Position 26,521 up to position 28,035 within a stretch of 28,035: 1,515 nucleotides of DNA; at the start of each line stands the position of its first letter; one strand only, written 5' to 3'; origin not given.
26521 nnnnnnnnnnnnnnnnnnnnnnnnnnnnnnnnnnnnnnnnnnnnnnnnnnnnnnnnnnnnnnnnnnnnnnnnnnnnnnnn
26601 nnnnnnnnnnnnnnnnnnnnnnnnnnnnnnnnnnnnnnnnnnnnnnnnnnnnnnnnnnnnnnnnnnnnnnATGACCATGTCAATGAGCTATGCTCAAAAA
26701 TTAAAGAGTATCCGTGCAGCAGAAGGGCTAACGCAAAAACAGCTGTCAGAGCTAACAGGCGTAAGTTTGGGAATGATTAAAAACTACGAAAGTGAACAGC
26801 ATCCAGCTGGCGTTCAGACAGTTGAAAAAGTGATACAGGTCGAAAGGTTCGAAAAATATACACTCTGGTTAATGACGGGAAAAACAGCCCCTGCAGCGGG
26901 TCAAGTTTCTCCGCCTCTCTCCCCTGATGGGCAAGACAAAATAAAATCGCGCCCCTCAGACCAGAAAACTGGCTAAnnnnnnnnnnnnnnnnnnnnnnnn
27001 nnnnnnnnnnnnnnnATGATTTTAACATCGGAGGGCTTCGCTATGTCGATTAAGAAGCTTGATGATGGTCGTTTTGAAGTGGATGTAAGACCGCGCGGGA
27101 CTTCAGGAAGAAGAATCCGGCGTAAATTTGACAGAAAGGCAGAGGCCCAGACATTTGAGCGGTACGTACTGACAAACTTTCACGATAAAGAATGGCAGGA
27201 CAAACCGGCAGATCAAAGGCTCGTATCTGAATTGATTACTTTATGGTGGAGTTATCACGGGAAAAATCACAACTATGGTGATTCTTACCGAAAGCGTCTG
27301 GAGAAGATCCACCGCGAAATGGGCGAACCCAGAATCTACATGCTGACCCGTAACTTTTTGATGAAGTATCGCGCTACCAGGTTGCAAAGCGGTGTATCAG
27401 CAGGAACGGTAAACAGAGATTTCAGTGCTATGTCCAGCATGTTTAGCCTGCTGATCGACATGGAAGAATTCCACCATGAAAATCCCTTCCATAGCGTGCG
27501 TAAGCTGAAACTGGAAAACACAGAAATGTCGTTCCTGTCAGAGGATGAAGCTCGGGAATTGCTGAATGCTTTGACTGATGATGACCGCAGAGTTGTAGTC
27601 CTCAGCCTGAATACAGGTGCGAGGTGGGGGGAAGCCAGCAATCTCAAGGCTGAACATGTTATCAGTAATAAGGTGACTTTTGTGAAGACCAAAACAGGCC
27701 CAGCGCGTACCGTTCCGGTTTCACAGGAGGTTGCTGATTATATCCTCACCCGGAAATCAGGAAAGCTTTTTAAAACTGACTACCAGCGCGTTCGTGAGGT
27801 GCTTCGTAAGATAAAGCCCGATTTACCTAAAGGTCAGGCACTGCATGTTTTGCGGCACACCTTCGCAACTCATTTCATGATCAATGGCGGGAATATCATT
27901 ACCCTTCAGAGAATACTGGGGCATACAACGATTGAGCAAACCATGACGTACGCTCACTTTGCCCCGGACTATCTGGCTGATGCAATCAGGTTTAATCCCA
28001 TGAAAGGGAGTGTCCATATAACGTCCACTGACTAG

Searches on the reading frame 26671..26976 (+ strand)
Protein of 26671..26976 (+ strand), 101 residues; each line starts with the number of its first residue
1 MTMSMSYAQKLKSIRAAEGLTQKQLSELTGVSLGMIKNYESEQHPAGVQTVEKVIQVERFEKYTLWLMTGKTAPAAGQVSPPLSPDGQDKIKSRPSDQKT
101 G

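Call 6: search_protein_families(library=pfam, proteins=[window:26671-26976:+], max_evalue=0.01)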
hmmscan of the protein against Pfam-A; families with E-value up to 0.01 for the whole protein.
window:26671-26976:+ (101 aa): 4 families
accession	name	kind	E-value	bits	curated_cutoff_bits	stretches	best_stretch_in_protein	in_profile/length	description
PF01381.28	HTH_3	-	8.3e-08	32.6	23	1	11-56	1-46/55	Helix-turn-helix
PF12844.13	HTH_19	-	1.9e-06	28.1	30.2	1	9-53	2-46/64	Helix-turn-helix domain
PF13560.12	HTH_31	-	3.8e-06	27.6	27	1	8-56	3-52/64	Helix-turn-helix domain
PF13412.12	HTH_24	-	0.0093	16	21.9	0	11-37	9-35/48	Winged helix-turn-helix DNA-binding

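Call 7: search_protein_families(library=phrogs, proteins=[window:26671-26976:+], max_evalue=0.001)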
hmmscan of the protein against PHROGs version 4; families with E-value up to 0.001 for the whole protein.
window:26671-26976:+ (101 aa): 11 families
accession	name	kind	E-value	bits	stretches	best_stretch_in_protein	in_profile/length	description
phrog_147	-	transcription regulation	4e-34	118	1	3-101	1-100/100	transcriptional regulator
phrog_8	-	transcription regulation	3.1e-09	37.7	1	1-54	71-124/346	transcriptional regulator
phrog_5823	-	transcription regulation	2.3e-07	31.3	1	1-53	1-54/404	transcriptional regulator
phrog_4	-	transcription regulation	2.5e-07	31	1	3-88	133-208/400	transcriptional repressor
phrog_2328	-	transcription regulation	1.8e-06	28.8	1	8-100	17-100/128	transcriptional repressor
phrog_2104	-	unknown function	2.2e-06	28.8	1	8-46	41-80/103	-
phrog_2439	-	transcription regulation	1.7e-05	24.8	1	8-62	9-63/367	transcriptional regulator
phrog_3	-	transcription regulation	2e-05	25.5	1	1-56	83-135/430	transcriptional repressor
phrog_7950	-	transcription regulation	5.3e-05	24.2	1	9-44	10-45/68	transcriptional repressor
phrog_1373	-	transcription regulation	5.7e-05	24.2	1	8-56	65-113/166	transcriptional regulator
phrog_4779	-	transcription regulation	6.3e-05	24.4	1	5-60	1-58/98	transcriptional regulator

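Call 10: search_dna_similar(query=window:26671-26976:+, collection=phages, mode=protein, max_rows=40, rows=spread)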
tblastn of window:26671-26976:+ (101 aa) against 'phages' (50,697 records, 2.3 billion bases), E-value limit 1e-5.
Records with a match: 138; places in all: 138; records where one place covers at least 80% of the query: 129.
Best place of each record, by identity: <60% 138.
By first word of the organism name: Escherichia 35; Klebsiella 28; Yersinia 20; Peduovirus 19; Salmonella 13; Pseudomonas 5; Pseudoalteromonas 5; Bacteriophage 4; Enterobacter 3; Enterobacteria 2; and 3 more.
By host as written in the record: - 28; Klebsiella pneumoniae 23; Escherichia coli 13; Yersinia pestis EV76-CN 10; Yersinia pestis 5; Escherichia coli DSM 12242 5; Salmonella sp. 4; Escherichia coli DE048 4; and 29 more.
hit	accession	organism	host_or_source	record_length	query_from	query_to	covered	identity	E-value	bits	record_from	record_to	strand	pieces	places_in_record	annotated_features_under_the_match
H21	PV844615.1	Enterobacter phage ENT4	Enterobacter cloacae complex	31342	2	101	99%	53.0%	2e-28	112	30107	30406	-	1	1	record has no annotation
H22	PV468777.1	Escherichia phage Entero_P88_NC_026014(23)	Escherichia coli O25b:H4-ST131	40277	1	87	86%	57.5%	3e-28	111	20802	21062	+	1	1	helix-turn-helix domain-containing protein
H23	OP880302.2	Yersinia phage GMS190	Yersinia pestis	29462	5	101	96%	49.5%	8e-24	99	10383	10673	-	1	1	record has no annotation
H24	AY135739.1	Escherichia phage Wphi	Escherichia coli W strain ATCC9637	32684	5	101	96%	49.5%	8e-24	99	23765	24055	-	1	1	C: C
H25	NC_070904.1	Peduovirus P2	-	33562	5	101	96%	49.5%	8e-24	99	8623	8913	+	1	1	transcriptional regulator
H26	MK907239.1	Escherichia phage vB_EcoM-12474V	Escherichia coli DSM 12242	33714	5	101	96%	49.5%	8e-24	99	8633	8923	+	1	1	C: repressor protein C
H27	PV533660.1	Escherichia phage 899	Escherichia coli U899 (uropathogenic ...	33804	5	101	96%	49.5%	8e-24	99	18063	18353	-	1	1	transcriptional regulator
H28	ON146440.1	Yersinia phage VB-YPM-18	Yersinia pestis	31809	5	101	96%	49.5%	2e-23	98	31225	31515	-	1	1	hypothetical protein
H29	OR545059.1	Yersinia phage vB_YpM_476B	Yersinia pestis EV76-CN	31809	5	101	96%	49.5%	2e-23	98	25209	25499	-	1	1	hypothetical protein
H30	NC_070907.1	Yersinia phage P37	Yersinia pestis EV76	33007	5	101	96%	48.5%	3e-24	100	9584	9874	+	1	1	transcriptional regulator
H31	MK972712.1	Salmonella phage SI7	Salmonella sp.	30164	5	101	96%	48.5%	1e-23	99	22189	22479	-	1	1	XRE family transcriptional regulator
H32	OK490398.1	Klebsiella phage Kp4847-1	Klebsiella pneumoniae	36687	3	101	98%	46.5%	1e-21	93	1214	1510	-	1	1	record has no annotation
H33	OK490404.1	Klebsiella phage Kp4850-1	Klebsiella pneumoniae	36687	3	101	98%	46.5%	1e-21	93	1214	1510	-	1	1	record has no annotation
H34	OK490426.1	Klebsiella phage Kp4869-1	Klebsiella pneumoniae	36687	3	101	98%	46.5%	1e-21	93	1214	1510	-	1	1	record has no annotation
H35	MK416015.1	Klebsiella phage ST16-OXA48phi5.4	Klebsiella pneumoniae ST16-OXA48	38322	3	101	98%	46.5%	1e-21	93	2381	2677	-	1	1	XRE family transcriptional regulator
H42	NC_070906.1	Peduovirus P2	-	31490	6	101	95%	41.7%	6e-16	77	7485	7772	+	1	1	transcriptional regulator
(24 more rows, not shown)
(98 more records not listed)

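Call 11: find_related_loci(query=window:26671-26976:+, collection=viral_contigs, flank=1500)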
Query window:26671-26976:+ (101 aa) in viral_contigs; peptide patterns used: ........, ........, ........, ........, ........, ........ (x = any residue, [..] = any of these).
63 stretches matched a pattern; 45 encode a relative of the query (tblastn E <= 1e-3); 45 distinct loci.
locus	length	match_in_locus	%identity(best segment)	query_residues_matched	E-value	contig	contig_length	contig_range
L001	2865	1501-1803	87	1-101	3e-57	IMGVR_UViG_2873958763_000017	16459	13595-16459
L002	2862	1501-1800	70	2-101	5e-44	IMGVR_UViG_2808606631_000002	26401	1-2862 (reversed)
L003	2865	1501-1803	65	1-101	2e-43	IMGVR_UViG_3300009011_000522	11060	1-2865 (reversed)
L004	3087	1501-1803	67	1-101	3e-43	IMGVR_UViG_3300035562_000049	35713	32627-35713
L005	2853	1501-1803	67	1-101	3e-43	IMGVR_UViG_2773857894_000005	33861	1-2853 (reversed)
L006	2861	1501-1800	64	2-101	1e-40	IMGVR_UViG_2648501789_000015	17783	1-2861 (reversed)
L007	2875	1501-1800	64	2-101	1e-40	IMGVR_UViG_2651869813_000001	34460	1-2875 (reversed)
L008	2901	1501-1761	64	1-87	5e-35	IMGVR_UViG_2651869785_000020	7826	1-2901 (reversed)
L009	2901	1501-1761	64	1-87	1e-34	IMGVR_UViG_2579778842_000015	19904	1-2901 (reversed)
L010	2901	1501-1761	64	1-87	2e-34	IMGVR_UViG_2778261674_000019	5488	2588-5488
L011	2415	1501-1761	64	1-87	1e-34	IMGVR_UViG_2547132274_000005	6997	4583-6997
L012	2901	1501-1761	64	1-87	2e-34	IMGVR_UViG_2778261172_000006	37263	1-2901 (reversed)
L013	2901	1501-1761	64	1-87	1e-34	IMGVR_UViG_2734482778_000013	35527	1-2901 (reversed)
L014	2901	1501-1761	64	1-87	2e-34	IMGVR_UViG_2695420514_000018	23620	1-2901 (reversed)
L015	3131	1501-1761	64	1-87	1e-34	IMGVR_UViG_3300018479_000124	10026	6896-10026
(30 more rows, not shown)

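Call 12: find_related_loci(query=window:26671-26976:+, collection=genome_contigs, flank=1500)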
Query window:26671-26976:+ (101 aa) in genome_contigs; peptide patterns used: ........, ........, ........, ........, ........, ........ (x = any residue, [..] = any of these).
126 stretches matched a pattern; 8 encode a relative of the query (tblastn E <= 1e-3); 8 distinct loci.
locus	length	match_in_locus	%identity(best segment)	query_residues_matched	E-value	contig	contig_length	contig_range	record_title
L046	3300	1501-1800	70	2-101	1e-44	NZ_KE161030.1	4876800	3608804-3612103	Cedecea davisae DSM 4568 Scaffold0, whole genome shotgun sequence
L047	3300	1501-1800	71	2-101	4e-47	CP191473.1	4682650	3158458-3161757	Salmonella enterica strain s1 chromosome, complete genome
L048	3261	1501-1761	57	1-87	4e-33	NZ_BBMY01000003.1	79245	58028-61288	Escherichia albertii NBRC 107761 = DSM 17582 strain NBRC 107761, whole genome shotgun sequence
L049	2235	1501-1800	50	3-101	1e-28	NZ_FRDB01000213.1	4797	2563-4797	Candidatus Sodalis sp. SoCistrobi voucher 3249, whole genome shotgun sequence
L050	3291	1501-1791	48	5-101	2e-27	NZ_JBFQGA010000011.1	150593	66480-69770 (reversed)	Kluyvera sp. STS39-E contig00011, whole genome shotgun sequence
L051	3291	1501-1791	45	5-101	8e-24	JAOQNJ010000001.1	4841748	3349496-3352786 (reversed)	Providencia alcalifaciens strain BIGb0506 Ga0494987_01, whole genome shotgun sequence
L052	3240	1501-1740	48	5-84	8e-22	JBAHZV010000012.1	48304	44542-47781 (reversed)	MAG: Psychromonas sp. isolate bin.13a k141_85286, whole genome shotgun sequence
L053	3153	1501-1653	35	7-57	4e-7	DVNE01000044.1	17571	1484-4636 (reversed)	MAG TPA_asm: Candidatus Coproplasma excrementigallinarum isolate CHK195-12923 CHK195__C221708_L17571_ERR3414590, whole g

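Call 16: find_related_loci(query=window:26671-26976:+, collection=metagenome_contigs, flank=1500)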
Query window:26671-26976:+ (101 aa) in metagenome_contigs; peptide patterns used: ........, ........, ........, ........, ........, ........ (x = any residue, [..] = any of these).
202 stretches matched a pattern; 21 encode a relative of the query (tblastn E <= 1e-3); 21 distinct loci.
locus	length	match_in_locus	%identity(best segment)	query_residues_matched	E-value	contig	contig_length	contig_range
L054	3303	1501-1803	68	1-101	1e-44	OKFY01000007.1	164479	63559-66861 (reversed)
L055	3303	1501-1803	68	1-101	1e-44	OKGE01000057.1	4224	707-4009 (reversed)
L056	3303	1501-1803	65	1-101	9e-44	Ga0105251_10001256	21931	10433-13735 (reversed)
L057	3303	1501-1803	59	1-101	3e-37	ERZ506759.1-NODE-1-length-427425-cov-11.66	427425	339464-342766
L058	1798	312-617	59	1-101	6e-37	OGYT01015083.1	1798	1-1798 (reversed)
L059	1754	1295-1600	59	1-101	6e-37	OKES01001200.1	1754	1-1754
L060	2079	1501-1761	64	1-87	7e-35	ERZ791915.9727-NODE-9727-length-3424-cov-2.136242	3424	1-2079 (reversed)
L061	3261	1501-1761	64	1-87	6e-35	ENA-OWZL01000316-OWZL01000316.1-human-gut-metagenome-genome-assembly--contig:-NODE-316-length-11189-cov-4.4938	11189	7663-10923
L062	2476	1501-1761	64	1-87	6e-35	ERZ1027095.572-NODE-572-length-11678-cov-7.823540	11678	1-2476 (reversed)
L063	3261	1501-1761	64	1-87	6e-35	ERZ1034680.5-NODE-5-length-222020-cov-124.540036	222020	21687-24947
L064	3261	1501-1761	64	1-87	6e-35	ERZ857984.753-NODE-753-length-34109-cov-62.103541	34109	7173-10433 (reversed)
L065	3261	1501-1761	59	1-87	2e-33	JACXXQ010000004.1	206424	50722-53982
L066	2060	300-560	57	1-87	9e-33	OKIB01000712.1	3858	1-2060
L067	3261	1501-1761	57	1-87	9e-33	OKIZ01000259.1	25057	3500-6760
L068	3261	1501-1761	57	1-87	9e-33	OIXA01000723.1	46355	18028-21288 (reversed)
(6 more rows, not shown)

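Call 21: get_annotated_region(hit=H24, flank=900)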
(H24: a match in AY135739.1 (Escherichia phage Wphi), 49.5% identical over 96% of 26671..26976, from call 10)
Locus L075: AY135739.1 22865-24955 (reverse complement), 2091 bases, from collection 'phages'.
description: Escherichia phage Wphi, complete genome.
organism: Escherichia phage Wphi (NCBI taxid 2681595)
taxonomy: Viruses; Duplodnaviria; Heunggongvirae; Uroviricota; Caudoviricetes; Peduoviridae; Peduovirus; Peduovirus Wphi
host: Escherichia coli W strain ATCC9637; source: -; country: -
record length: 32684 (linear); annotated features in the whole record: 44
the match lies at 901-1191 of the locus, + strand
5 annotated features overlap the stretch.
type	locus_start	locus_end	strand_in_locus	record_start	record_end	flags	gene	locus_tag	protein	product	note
CDS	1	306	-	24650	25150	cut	B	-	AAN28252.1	gpB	similar to P2 B; DNA replication; required for lagging strand synthesis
CDS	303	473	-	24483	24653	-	-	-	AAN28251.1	gp78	similar to P2 orf 78; orf78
CDS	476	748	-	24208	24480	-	cox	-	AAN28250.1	Cox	repressor of Pc; immunity control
CDS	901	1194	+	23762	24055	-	C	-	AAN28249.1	C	immunity repressor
CDS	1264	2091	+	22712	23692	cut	-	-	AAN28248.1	Int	integrase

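Call 39: search_solved_structures(query=window:26677-26976:+, max_evalue=0.001, show_alignments=1)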
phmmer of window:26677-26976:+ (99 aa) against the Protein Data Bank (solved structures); distinct sequences matched with E-value up to 0.001: 1.
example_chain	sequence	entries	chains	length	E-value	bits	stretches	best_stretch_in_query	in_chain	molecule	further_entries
2l49_A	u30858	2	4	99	6.2e-18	68.3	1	1-99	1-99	C protein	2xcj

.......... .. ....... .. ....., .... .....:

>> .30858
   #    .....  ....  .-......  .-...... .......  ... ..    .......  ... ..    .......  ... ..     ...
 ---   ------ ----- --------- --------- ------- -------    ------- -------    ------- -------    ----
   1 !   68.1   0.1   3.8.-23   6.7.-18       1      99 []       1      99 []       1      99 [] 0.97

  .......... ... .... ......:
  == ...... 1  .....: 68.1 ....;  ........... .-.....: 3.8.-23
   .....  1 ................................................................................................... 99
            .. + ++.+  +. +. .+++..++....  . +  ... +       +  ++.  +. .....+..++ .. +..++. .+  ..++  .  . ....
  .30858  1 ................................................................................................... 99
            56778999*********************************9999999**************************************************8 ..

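Call 45: find_encoding_contigs(protein=window:26671-26976:+, flank=1500, max_places=10)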
Protein window:26671-26976:+ (101 aa): no gene with exactly this product is on record in the collection.

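Call 46: find_encoding_contigs(protein=window:26677-26976:+, flank=1500, max_places=10)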
Protein window:26677-26976:+ (99 aa): 24 contigs read that carry it; 6 places shown.
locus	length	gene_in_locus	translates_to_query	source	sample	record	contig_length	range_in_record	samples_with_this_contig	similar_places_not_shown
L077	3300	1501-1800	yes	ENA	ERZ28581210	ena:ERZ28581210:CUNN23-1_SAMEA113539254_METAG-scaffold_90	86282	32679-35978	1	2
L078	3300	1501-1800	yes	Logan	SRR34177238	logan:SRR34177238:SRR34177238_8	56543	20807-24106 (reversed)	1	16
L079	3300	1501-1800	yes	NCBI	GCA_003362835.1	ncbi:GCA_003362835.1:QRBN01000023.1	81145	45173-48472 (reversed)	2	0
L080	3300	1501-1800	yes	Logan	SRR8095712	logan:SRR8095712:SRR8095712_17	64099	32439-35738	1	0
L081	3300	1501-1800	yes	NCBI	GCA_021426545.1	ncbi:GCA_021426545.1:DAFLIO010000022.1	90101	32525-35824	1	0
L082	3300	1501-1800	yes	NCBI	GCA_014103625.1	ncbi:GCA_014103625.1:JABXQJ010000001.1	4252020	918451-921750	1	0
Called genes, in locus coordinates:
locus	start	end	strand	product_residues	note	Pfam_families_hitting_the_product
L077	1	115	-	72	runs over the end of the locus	PF24732:ParE_like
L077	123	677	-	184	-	PF16473:Rv2179c-like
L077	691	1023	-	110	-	-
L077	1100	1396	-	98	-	PF10743:Phage_Cox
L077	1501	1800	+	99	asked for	PF12844:HTH_19 (weak), PF01381:HTH_3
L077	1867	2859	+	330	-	PF24624:Int_N, PF00589:Phage_integrase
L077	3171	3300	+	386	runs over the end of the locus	PF01817:CM_2, PF00800:PDT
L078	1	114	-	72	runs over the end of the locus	PF24732:ParE_like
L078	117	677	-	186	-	PF16473:Rv2179c-like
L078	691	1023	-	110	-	-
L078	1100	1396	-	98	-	PF10743:Phage_Cox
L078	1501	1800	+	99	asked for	PF12844:HTH_19 (weak), PF01381:HTH_3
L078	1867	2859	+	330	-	PF24624:Int_N, PF00589:Phage_integrase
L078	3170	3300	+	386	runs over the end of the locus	PF01817:CM_2, PF00800:PDT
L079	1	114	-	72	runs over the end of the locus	PF24732:ParE_like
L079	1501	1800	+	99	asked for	PF12844:HTH_19 (weak), PF01381:HTH_3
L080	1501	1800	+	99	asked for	PF12844:HTH_19 (weak), PF01381:HTH_3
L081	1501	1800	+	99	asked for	PF12844:HTH_19 (weak), PF01381:HTH_3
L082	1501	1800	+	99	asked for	PF12844:HTH_19 (weak), PF01381:HTH_3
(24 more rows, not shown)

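Call 47: find_homologous_proteins(query=window:26677-26976:+, max_evalue=1e-20)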
Query window:26677-26976:+ (99 aa): 151 proteins with E <= 1e-20 among 186 candidates; the best 120 are listed.
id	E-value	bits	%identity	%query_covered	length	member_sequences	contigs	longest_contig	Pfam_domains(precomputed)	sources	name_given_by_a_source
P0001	9.0e-57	207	100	100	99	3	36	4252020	PF12844.14,PF01381.29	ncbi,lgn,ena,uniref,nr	ncbi:XRE family transcriptional regulator [Escherichia coli]|uniref:helix-turn-helix transcriptional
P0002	7.0e-49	182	88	100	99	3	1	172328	PF12844.14,PF01381.29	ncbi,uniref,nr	ncbi:helix-turn-helix domain-containing protein [Pectobacterium brasiliense]|uniref:helix-turn-helix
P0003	2.7e-38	148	70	100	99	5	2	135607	PF01381.29,PF13560.13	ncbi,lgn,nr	ncbi:helix-turn-helix transcriptional regulator [Salmonella enterica subsp. diarizonae]|nr:helix-tur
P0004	1.2e-37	146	71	100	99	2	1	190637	PF12844.14,PF01381.29,PF13560.13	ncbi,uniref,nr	ncbi:helix-turn-helix transcriptional regulator [Serratia fonticola]|uniref:helix-turn-helix domain-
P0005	6.0e-36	140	70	100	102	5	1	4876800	PF12844.14,PF01381.29,PF13560.13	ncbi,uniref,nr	ncbi:DNA-binding helix-turn-helix protein [Cedecea davisae DSM 4568]|uniref:DNA-binding helix-turn-h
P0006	9.4e-36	140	69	100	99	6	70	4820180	PF12844.14,PF01381.29,PF13560.13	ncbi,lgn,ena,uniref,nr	ncbi:helix-turn-helix transcriptional regulator [Escherichia coli]|uniref:Helix-turn-helix transcrip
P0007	2.0e-35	139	69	100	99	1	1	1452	PF01381.29,PF13560.13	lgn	-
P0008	8.4e-35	137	65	99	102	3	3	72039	PF01381.29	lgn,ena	-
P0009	4.6e-33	131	68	100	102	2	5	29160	PF01381.29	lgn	-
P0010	1.0e-32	130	65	100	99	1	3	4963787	PF12844.14,PF01381.29,PF13560.13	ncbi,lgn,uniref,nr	ncbi:TPA: helix-turn-helix domain-containing protein [Escherichia coli]|uniref:helix-turn-helix doma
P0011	1.4e-32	130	65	100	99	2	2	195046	PF12844.14,PF01381.29,PF13560.13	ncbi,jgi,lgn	ncbi:TPA: helix-turn-helix domain-containing protein [Citrobacter braakii]|jgi:transcriptional regul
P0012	2.7e-32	129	64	100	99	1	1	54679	PF12844.14,PF01381.29,PF13560.13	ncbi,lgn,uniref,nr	ncbi:helix-turn-helix domain-containing protein [Citrobacter portucalensis]|uniref:helix-turn-helix 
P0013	3.5e-32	128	62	99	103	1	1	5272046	-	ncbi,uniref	ncbi:helix-turn-helix domain-containing protein [Serratia marcescens]|uniref:helix-turn-helix domain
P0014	3.8e-32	128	64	100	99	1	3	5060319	PF12844.14,PF01381.29,PF13560.13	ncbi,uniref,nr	ncbi:helix-turn-helix domain-containing protein [Citrobacter cronae]|uniref:helix-turn-helix domain-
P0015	5.2e-32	128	65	100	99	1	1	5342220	PF12844.14,PF01381.29,PF13560.13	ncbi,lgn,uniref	ncbi:helix-turn-helix domain-containing protein [Citrobacter meridianamericanus]|uniref:helix-turn-h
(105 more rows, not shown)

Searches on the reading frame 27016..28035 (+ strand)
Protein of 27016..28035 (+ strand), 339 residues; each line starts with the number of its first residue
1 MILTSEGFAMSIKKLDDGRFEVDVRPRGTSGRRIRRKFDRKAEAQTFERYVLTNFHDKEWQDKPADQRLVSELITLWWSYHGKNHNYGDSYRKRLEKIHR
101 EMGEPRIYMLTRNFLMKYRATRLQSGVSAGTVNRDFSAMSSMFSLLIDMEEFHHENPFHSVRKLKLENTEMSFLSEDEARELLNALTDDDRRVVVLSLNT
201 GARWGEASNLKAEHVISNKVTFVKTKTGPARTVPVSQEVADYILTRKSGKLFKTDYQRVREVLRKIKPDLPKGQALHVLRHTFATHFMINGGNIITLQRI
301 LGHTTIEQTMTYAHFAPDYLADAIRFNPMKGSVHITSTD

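Call 6: search_protein_families(library=pfam, proteins=[window:27016-28035:+], max_evalue=0.01)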
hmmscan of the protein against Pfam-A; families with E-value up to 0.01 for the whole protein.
window:27016-28035:+ (339 aa): 3 families
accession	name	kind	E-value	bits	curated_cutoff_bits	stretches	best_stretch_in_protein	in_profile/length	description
PF24624.1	Int_N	-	6e-29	101.1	27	1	66-165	1-100/100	Phage integrase, N-terminal domain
PF00589.27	Phage_integrase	-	1.9e-19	70.5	27.1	1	173-316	2-169/172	Phage integrase family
PF02899.23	Phage_int_SAM_1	-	0.00041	21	22.3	1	90-147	21-80/83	Phage integrase, N-terminal SAM-like domain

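Call 7: search_protein_families(library=phrogs, proteins=[window:27016-28035:+], max_evalue=0.001)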
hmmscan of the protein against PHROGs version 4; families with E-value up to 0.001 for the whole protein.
window:27016-28035:+ (339 aa): 7 families
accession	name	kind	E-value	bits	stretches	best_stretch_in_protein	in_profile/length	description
phrog_1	-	integration and excision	5.6e-80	271.3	1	12-334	116-455/611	integrase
phrog_7269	-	integration and excision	7.6e-38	129.3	1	248-334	2-88/89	integrase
phrog_216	-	integration and excision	3e-37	129.3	1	116-329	1-238/301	integrase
phrog_11531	-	integration and excision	1.9e-35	122.9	1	10-134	1-133/144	integrase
phrog_22824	-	unknown function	2.2e-08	35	1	10-60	1-55/57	-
phrog_7685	-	integration and excision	3.4e-08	34.3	1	242-318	152-226/240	integrase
phrog_23271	-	unknown function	0.00073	20.4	0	277-314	12-49/67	-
